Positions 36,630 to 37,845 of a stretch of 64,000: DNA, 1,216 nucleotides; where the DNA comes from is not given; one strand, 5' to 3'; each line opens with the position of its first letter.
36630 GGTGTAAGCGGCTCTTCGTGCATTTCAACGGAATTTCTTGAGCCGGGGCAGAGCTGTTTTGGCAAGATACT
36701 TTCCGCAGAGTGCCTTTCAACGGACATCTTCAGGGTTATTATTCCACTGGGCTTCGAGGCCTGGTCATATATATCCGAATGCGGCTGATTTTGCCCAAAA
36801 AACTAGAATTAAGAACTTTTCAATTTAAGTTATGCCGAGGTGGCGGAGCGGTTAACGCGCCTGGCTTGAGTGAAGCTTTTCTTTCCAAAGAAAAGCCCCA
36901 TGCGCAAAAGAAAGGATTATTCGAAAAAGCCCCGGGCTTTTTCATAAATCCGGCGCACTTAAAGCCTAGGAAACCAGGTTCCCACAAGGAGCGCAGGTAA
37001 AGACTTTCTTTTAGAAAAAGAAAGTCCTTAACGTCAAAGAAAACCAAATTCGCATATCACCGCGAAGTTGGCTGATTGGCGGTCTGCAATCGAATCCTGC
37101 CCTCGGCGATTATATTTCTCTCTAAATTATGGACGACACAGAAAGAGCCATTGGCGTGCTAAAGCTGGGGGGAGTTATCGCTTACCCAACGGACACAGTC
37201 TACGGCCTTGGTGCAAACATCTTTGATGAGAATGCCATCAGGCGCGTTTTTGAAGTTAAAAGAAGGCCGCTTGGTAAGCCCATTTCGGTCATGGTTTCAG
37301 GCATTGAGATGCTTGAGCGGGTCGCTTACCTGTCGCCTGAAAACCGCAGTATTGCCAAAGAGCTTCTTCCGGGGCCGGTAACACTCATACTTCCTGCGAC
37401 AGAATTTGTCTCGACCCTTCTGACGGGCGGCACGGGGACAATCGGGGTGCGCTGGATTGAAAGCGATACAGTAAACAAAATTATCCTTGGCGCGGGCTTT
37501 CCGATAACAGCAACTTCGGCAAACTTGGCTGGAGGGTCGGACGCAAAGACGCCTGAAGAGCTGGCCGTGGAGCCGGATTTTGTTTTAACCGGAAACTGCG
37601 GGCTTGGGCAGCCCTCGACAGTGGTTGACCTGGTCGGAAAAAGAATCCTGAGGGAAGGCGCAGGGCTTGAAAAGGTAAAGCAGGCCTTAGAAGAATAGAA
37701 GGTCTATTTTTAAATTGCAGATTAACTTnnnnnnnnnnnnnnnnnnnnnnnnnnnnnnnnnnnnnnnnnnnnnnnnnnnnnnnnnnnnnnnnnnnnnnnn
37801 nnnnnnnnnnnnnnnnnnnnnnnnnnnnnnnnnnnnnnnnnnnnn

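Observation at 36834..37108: tRNA-Ser(UGA)-like type-II tRNA, also with two long introns (anticodon loop and T-loop)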

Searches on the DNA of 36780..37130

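Call 58: search_rna_families(source=window, start=36780, end=37130, threshold=evalue, max_evalue=10, show_alignments=4)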
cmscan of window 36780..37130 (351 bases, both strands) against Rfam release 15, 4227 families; matches with E-value up to 10: 7.
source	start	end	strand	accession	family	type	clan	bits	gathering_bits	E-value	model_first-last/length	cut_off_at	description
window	36918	37032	-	RF04312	trpB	Cis-reg;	-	19.7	59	2.2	1-107/107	no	trpB ncRNA motif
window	36993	37032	-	RF04343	Plastid-psbA-2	Cis-reg;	CL00153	16.4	55.8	2.1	1-60/60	no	Plastid-psbA-2 3UTR RNA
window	36877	36946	+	RF00506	Thr_leader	Cis-reg; leader;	-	14.5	55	3.4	1-118/118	no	Threonine operon leader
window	36906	36962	-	RF04018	mir-5316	Gene; miRNA;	-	13.9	70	4.5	1-89/89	no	mir-5316 microRNA precursor family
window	36995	37048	-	RF00110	RybB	Gene; sRNA;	-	13.8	40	2.8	1-79/79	no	RybB RNA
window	37001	37027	-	RF02634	EF3314_EF3315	Gene; sRNA;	-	11.8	100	2.7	71-97/141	no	Enterococcus sRNA EF3314_EF3315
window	36983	37040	+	RF03050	RAGATH-25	Gene; sRNA;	-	10.9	49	5.7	1-50/50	no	RAGATH-25 RNA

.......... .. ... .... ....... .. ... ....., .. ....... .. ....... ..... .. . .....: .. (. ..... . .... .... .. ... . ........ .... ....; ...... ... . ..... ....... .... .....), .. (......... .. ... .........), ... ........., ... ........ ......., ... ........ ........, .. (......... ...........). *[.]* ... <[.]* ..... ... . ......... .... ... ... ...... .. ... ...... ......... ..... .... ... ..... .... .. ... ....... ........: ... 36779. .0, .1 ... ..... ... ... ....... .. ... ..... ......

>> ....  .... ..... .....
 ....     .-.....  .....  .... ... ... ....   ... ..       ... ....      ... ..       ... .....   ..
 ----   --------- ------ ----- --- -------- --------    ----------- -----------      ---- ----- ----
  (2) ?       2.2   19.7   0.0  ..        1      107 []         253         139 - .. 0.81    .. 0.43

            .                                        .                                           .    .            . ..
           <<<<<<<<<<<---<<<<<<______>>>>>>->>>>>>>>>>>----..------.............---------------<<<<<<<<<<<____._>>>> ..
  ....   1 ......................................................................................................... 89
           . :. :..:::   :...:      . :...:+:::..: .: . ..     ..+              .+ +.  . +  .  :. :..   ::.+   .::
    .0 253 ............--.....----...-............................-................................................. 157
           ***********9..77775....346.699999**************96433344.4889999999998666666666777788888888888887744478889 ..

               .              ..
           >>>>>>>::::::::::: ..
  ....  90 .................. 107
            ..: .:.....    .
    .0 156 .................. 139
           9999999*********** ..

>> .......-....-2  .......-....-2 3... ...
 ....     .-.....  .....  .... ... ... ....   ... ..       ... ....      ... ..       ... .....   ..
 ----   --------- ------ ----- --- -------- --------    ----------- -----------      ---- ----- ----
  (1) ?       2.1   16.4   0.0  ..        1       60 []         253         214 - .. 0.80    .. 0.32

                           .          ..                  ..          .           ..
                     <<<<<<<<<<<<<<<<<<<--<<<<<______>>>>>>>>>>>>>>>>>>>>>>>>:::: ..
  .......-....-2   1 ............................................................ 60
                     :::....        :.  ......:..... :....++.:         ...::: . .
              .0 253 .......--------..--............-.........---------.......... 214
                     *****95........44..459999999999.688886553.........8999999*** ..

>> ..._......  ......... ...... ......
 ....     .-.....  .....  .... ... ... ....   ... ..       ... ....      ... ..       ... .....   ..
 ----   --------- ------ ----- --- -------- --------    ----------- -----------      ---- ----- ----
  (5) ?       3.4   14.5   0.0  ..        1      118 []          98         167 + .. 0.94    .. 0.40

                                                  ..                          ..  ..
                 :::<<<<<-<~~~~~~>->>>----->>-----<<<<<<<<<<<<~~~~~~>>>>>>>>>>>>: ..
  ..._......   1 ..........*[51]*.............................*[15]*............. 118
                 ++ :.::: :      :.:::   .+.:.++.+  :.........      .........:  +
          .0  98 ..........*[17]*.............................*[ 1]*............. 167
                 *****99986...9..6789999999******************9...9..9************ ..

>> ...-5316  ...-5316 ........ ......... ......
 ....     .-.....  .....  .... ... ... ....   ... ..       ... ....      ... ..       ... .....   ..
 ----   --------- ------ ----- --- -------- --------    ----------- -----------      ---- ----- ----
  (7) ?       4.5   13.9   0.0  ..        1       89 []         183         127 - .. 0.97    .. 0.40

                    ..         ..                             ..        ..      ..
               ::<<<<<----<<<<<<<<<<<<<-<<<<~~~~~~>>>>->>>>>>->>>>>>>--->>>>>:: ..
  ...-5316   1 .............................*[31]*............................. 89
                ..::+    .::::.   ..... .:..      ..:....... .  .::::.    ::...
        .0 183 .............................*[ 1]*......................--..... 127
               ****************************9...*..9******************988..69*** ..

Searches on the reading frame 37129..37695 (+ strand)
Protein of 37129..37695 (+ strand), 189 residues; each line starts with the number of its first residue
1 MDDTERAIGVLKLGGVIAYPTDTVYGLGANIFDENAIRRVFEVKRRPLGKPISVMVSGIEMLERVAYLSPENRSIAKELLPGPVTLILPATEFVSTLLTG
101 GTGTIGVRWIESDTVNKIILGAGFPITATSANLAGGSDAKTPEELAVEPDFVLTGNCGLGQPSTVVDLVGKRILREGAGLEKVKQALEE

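Call 8: find_encoding_contigs(protein=window:37129-37695:+, flank=3000, max_places=6)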
Protein window:37129-37695:+ (189 aa): 1 contig read that carries it; 1 place shown.
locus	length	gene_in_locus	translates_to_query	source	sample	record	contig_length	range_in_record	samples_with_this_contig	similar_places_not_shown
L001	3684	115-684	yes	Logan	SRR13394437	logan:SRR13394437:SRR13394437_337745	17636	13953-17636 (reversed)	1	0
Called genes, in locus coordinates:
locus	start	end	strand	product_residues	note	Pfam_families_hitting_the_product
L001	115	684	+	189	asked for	PF01300:Sua5_yciO_yrdC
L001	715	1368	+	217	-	PF00160:Pro_isomerase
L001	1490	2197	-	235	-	-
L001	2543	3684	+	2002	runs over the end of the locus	PF10102:DUF2341, PF07705:CARDB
